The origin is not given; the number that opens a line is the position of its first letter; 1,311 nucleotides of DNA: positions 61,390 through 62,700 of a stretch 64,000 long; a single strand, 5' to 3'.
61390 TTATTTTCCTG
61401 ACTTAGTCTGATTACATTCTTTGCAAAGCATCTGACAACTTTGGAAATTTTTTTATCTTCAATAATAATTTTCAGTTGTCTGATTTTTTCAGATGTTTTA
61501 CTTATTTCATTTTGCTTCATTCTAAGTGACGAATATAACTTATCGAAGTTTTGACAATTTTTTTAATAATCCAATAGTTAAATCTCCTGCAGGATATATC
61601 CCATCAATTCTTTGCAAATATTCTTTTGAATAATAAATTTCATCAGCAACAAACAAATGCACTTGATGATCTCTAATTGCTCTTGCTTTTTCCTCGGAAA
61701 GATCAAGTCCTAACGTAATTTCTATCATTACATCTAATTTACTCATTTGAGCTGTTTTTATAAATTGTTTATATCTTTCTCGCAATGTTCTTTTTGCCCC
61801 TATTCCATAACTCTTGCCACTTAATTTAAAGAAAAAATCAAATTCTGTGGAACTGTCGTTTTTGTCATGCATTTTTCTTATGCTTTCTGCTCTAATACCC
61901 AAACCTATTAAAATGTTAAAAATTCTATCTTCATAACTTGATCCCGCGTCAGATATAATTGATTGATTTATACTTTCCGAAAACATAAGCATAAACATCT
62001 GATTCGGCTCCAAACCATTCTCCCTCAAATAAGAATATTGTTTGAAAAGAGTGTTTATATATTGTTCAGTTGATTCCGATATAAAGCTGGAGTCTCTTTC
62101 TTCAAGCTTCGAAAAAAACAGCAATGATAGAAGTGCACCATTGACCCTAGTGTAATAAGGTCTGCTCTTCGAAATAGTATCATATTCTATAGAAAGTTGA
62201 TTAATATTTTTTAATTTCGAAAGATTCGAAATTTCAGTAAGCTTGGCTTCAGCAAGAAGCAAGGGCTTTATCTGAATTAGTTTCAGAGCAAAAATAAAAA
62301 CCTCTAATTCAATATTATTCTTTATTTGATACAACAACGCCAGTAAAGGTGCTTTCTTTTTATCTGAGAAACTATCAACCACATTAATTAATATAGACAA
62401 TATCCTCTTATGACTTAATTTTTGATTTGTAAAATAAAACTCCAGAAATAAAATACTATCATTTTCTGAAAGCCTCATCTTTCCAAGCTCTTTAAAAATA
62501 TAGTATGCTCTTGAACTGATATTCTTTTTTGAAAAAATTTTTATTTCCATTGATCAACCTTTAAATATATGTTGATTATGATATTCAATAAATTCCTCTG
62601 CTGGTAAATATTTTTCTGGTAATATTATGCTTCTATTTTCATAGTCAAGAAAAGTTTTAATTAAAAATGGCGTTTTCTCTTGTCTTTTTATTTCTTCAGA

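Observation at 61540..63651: Decayed restriction-modification-like locus: C5-MTase truncated immediately after its catalytic Cys, followed by an HNH nuclease and a co-transcribed 336 aa unknown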

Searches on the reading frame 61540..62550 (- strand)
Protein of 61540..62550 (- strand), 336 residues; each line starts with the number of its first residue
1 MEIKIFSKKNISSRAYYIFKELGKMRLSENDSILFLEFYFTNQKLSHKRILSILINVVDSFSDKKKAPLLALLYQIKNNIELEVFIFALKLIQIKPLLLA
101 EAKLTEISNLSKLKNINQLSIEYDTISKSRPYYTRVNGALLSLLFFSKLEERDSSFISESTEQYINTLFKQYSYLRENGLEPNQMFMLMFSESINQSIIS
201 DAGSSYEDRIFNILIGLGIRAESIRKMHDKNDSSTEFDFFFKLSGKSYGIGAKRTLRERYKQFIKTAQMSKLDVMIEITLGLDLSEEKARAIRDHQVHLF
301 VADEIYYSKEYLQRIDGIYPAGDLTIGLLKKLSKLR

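Call 3: search_protein_families(library=pfam, proteins=[window:61540-62550:-], max_evalue=1)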
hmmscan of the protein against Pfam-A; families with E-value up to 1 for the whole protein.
window:61540-62550:- (336 aa): 1 family
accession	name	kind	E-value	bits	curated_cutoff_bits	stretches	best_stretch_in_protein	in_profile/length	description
PF09019.17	EcoRII-C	-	0.0001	22.9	25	1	188-309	25-150/165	EcoRII C terminal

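Call 4: search_protein_families(library=padloc, proteins=[window:61540-62550:-], max_evalue=1)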
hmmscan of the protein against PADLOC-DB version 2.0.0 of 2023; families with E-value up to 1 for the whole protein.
window:61540-62550:- (336 aa): 0 families

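Call 5: search_protein_families(library=ncbifam, proteins=[window:61540-62550:-], max_evalue=1)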
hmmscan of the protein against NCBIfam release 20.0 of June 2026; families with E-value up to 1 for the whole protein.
window:61540-62550:- (336 aa): 2 families
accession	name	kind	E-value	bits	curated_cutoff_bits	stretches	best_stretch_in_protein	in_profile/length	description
NF033190.2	inl_like_NEAT_1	exception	0.0019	16.6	1275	1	56-177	382-498/754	NEAT domain-containing leucine-rich repeat protein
NF033189.1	internalin_A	exception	0.2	9.9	1600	1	93-135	317-359/799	class 1 internalin InlA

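Call 6: find_homologous_proteins(query=window:61540-62550:-)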
Query window:61540-62550:- (336 aa): 914 proteins with E <= 0.001 among 5344 candidates; the best 120 are listed.
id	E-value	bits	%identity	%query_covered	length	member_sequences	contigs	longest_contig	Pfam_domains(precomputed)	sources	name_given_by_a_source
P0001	1.4e-206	703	100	100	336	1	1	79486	-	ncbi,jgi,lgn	ncbi:MAG: hypothetical protein WC682_05200 [Parcubacteria group bacterium]|jgi:hypothetical protein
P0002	9.7e-166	569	85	92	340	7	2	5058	-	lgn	-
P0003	1.1e-163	562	83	96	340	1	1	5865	-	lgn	-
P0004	1.1e-163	562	83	96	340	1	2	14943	-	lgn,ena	-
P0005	1.9e-160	551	82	92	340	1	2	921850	-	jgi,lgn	jgi:hypothetical protein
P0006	7.0e-142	490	74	92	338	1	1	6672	-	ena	-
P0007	2.1e-136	472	68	97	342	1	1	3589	-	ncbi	-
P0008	1.8e-135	469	69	96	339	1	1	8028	-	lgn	-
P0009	3.4e-133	462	69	91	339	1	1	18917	-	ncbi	-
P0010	5.5e-133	461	69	91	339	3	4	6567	-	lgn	-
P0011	3.0e-132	459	67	96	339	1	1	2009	-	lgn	-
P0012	6.0e-132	458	68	92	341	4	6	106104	-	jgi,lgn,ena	-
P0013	6.8e-132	457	69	96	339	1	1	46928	-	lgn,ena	-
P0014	2.0e-131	456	67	94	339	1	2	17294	-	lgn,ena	-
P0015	4.1e-131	455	68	91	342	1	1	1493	-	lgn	-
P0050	2.0e-102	361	57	97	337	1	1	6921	PF09019.18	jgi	-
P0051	2.0e-102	361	56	97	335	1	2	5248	PF09019.18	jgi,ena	-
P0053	2.5e-102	360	56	97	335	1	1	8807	PF09019.18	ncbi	-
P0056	5.2e-102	359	56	97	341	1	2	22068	PF09019.18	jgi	jgi:hypothetical protein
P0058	6.3e-102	359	55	97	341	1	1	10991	PF09019.18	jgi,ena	-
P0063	1.5e-101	358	53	97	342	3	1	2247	PF09019.18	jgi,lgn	-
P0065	1.6e-101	358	55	97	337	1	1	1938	PF09019.18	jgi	jgi:hypothetical protein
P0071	3.7e-101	357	61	80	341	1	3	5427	PF09019.18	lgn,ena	-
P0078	8.8e-101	355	54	97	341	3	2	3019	PF09019.18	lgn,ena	-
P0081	1.1e-100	355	53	97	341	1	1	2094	PF09019.18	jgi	-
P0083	1.2e-100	355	53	97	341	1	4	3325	PF09019.18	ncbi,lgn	-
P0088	1.9e-100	354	55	97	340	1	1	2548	PF09019.18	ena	-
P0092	2.4e-100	354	53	96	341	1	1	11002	PF09019.18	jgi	-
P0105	6.5e-100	352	53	96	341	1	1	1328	PF09019.18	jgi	-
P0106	6.6e-100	352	61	80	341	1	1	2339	PF09019.18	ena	-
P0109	8.2e-100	352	56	97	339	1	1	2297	PF09019.18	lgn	-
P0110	9.1e-100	352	54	97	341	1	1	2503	PF09019.18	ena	-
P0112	9.2e-100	352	54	97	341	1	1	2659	PF09019.18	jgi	-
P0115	1.2e-99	352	56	97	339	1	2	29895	PF09019.18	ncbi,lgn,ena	-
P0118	1.9e-99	351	54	96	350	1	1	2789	PF09019.18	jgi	-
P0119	2.1e-99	351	54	98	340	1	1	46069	PF09019.18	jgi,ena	-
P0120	2.2e-99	351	55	97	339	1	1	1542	PF09019.18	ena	-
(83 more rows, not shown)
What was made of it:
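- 61540..62550 (-): Cognate type II restriction endonuclease (R) of 336 aa. It has a helical N-terminal domain and an EcoRII-C/Ecl18kI-like PD-(D/E)XK catalytic domain. Pfam EcoRII-C at 1e-4, residues 188-309 (call 3), and many family members carry precomputed PF09019 (call 6).
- On EcoRII-C / Ecl18kI PD-(D/E)XK endonucleases: The Pfam EcoRII-C match is E=1e-4 at 22.9 bits, just under the 25-bit gathering score, although relatives carry precomputed PF09019 (calls 3, 6).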

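Call 8: find_encoding_contigs(protein=P0001, flank=10000, max_places=3)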
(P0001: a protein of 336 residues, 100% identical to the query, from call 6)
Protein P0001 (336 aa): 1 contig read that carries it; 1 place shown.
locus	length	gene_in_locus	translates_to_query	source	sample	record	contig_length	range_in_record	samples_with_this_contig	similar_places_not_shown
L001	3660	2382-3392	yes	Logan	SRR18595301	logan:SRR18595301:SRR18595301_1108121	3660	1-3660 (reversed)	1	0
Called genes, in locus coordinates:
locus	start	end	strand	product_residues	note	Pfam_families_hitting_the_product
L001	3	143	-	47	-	?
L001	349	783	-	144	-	-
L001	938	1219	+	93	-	PF01541:GIY-YIG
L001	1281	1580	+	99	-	PF00145:DNA_methylase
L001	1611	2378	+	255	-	PF13391:HNH_2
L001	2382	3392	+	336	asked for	-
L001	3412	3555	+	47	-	-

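Call 9: find_encoding_contigs(protein=P0005, flank=6000, max_places=3)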
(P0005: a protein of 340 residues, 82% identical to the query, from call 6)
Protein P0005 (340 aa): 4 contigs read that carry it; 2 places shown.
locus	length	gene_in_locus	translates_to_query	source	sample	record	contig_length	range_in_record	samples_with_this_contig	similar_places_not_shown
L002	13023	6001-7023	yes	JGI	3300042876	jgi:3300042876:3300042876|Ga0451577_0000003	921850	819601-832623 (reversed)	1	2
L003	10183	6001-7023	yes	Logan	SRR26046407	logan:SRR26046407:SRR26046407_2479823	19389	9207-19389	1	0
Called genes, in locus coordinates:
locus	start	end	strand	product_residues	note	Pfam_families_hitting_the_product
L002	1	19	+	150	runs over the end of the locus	PF00571:CBS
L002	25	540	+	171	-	-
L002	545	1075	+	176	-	-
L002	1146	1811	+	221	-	-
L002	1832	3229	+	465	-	PF28494:GlyRS_ins_1 (faint), PF00587:tRNA-synt_2b, PF03129:HGTP_anticodon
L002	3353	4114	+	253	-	-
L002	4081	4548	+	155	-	PF22091:DUF6941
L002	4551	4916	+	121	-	-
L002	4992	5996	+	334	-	PF00145:DNA_methylase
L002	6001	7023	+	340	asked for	-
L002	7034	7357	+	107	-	PF06163:DUF977 (weak), PF13412:HTH_24 (weak)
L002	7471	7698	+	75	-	PF03840:SecG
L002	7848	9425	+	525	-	PF00496:SBP_bac_5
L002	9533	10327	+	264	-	PF01746:tRNA_m1G_MT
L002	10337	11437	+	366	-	PF01098:FTSW_RODA_SPOVE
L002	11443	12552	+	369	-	PF03033:Glyco_transf_28, PF04101:Glyco_tran_28_C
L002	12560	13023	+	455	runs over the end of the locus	PF01225:Mur_ligase, PF08245:Mur_ligase_M, PF02875:Mur_ligase_C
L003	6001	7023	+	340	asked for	-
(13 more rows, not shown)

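Call 11: find_encoding_contigs(protein=P0004, flank=6000, max_places=3)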
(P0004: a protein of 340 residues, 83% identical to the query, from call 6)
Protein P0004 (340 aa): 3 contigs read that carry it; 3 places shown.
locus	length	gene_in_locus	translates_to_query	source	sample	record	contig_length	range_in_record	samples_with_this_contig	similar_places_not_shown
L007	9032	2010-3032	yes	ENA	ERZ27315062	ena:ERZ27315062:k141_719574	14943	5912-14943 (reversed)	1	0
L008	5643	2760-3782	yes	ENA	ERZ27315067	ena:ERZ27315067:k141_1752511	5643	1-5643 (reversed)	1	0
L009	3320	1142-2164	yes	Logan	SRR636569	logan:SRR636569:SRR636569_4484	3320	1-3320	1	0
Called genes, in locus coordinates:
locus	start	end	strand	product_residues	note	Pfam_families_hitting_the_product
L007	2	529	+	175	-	?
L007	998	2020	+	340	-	PF00145:DNA_methylase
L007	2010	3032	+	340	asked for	-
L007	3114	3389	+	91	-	PF20467:MmeI_C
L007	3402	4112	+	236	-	PF12686:DUF3800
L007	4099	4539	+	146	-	-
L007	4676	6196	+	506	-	PF13482:RNase_H_2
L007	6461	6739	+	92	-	-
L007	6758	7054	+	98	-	-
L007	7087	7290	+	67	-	-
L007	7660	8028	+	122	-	-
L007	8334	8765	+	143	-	PF01281:Ribosomal_L9_N, PF03948:Ribosomal_L9_C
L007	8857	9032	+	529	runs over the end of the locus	PF06418:CTP_synth_N, PF00117:GATase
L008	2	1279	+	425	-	?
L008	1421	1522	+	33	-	-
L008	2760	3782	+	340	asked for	-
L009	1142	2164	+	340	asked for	-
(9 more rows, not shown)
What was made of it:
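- On Functional type II R-M system: L002 and L007 show the same arrangement (calls 9, 11).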

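Call 22: search_solved_structures(query=window:61540-62550:-, max_evalue=1, show_alignments=2)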
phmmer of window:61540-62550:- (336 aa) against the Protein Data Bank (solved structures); distinct sequences matched with E-value up to 1: 13.
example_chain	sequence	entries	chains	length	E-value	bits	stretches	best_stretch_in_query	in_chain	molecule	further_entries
2jam_A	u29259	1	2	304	0.11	15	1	85-205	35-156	CALCIUM/CALMODULIN-DEPENDENT PROTEIN KINASE TYPE 1G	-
6dbf_A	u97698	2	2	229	0.29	13.7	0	90-132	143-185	Listeria virulence factor InlB | InlB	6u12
1d0b_A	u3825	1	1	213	0.3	13.6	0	90-132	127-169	INTERNALIN B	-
1otm_A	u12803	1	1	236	0.46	13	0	90-132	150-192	internalin B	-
1oto_A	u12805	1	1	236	0.46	13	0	90-132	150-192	Internalin B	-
1otn_A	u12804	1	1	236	0.5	12.9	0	90-132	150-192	Internalin B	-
2wqw_A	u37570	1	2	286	0.57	12.7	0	90-132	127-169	INTERNALIN B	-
4cil_A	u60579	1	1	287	0.6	12.6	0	90-132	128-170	YOPM-CAP, INTERNALIN B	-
8wxb_Y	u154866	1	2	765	0.67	12.5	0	241-298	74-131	Carboxysome assembly protein CsoS2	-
8qp7_A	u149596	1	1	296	0.69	12.5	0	90-132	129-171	Yop effector YopM,Internalin B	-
1h6t_A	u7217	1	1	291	0.9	12.1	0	90-132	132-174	INTERNALIN B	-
2uzx_A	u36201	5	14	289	0.92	12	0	90-132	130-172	INTERNALIN B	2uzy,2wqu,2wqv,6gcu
6dbg_A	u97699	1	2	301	0.99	11.9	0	89-132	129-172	Internalin B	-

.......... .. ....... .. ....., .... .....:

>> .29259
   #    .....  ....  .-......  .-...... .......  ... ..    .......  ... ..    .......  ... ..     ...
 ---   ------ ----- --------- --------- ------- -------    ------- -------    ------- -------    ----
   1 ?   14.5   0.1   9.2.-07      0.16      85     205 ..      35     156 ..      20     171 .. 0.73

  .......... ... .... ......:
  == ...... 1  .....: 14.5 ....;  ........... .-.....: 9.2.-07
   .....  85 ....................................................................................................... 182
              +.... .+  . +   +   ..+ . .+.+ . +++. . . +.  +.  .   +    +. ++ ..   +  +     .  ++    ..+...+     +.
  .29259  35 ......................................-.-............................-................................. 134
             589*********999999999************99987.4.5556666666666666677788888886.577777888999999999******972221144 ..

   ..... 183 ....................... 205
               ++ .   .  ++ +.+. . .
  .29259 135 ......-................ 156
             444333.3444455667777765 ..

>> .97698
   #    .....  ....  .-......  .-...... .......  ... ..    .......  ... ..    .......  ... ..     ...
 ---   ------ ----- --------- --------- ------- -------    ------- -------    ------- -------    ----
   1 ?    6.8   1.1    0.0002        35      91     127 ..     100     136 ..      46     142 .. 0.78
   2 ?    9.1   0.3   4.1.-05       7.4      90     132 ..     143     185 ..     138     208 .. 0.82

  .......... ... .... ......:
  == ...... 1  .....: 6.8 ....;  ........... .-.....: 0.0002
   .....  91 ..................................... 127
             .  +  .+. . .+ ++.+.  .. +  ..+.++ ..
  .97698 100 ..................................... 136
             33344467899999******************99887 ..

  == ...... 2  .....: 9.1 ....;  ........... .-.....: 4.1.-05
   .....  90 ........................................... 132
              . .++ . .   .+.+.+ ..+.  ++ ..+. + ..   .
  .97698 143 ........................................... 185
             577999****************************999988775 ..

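Call 32: find_related_loci(query=A2, collection=genome_contigs, flank=3500)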
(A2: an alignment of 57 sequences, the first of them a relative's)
Query A2 (336 aa) in genome_contigs; peptide patterns used: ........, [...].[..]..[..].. (x = any residue, [..] = any of these).
190 stretches matched a pattern; 145 encode a relative of the query (tblastn E <= 1e-3); the best 80 are kept; 80 distinct loci.
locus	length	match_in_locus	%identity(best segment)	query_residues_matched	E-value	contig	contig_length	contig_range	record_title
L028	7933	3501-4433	86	14-323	2e-166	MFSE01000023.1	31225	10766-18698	MAG: Candidatus Moranbacteria bacterium RIFOXYA12_FULL_35_19 rifixya3_full_scaffold_607, whole genome shotgun sequence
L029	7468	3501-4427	85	14-321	2e-165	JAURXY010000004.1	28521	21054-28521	MAG: bacterium isolate E10_metabat.bin.66_sub E10_k141_322400, whole genome shotgun sequence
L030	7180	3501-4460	66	14-332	2e-139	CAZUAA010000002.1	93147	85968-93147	MAG TPA_asm: uncultured Candidatus Saccharibacteria bacterium isolate SRP285395_co2_291 genome assembly, contig: NODE_27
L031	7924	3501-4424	69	16-322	3e-133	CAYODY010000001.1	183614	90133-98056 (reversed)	MAG TPA_asm: uncultured Candidatus Saccharibacteria bacterium isolate SRP286056_co2_146 genome assembly, contig: NODE_54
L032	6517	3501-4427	68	14-321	6e-131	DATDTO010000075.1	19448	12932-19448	MAG TPA_asm: archaeon isolate SMAG_U8033 k141_2423132, whole genome shotgun sequence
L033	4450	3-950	67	7-321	5e-131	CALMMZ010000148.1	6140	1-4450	MAG TPA_asm: uncultured bacterium isolate SRR5676435_bin.113_CONCOCT_v1.1_MAG genome assembly, contig: ERZ724544.6084, w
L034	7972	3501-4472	65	10-332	9e-131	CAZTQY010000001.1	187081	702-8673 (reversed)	MAG TPA_asm: uncultured Candidatus Saccharibacteria bacterium isolate SRP285395_co2_142 genome assembly, contig: NODE_66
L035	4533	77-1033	61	16-333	5e-128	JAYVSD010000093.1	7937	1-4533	MAG: bacterium isolate GL73_UP_metabinner_6 GL73_UP_metabinner_6_92, whole genome shotgun sequence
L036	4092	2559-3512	61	16-332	6e-127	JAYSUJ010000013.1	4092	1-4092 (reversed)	MAG: bacterium isolate GFS_12623 GFS_12623_12, whole genome shotgun sequence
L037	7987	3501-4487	56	8-335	8e-112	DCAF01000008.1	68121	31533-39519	MAG TPA_asm: Sulfurovum sp. UBA1140 UBA1140_contig_10480, whole genome shotgun sequence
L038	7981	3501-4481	54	7-332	6e-109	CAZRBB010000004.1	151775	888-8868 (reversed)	MAG TPA_asm: uncultured Candidatus Saccharibacteria bacterium isolate SRP272421_co4_224 genome assembly, contig: NODE_64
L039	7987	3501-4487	56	7-332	2e-108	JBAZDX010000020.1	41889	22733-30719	MAG: Sulfurimonas sp. isolate SO_2017_LW3_110 NODE_2107_length_41889_cov_6.330851_LW162_2017, whole genome shotgun seque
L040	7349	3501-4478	55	10-332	3e-108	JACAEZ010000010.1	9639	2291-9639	MAG: Campylobacterales bacterium isolate L.E.EP.2 k119_246388, whole genome shotgun sequence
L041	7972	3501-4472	57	10-330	4e-107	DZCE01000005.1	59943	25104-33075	MAG TPA_asm: Arcobacter nitrofigilis isolate SulCav_PC08_64_34_38 SulCav_PC08-64_148_length_59943_cov_22.102658, whole g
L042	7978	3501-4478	55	8-332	2e-106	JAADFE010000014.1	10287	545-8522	MAG: Campylobacterota bacterium isolate L_MetaBat.87 contig-127_7822, whole genome shotgun sequence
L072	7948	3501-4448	52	16-332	4e-100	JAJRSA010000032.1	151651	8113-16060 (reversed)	MAG: Alphaproteobacteria bacterium isolate Dive100_bin4.106 k141_946461, whole genome shotgun sequence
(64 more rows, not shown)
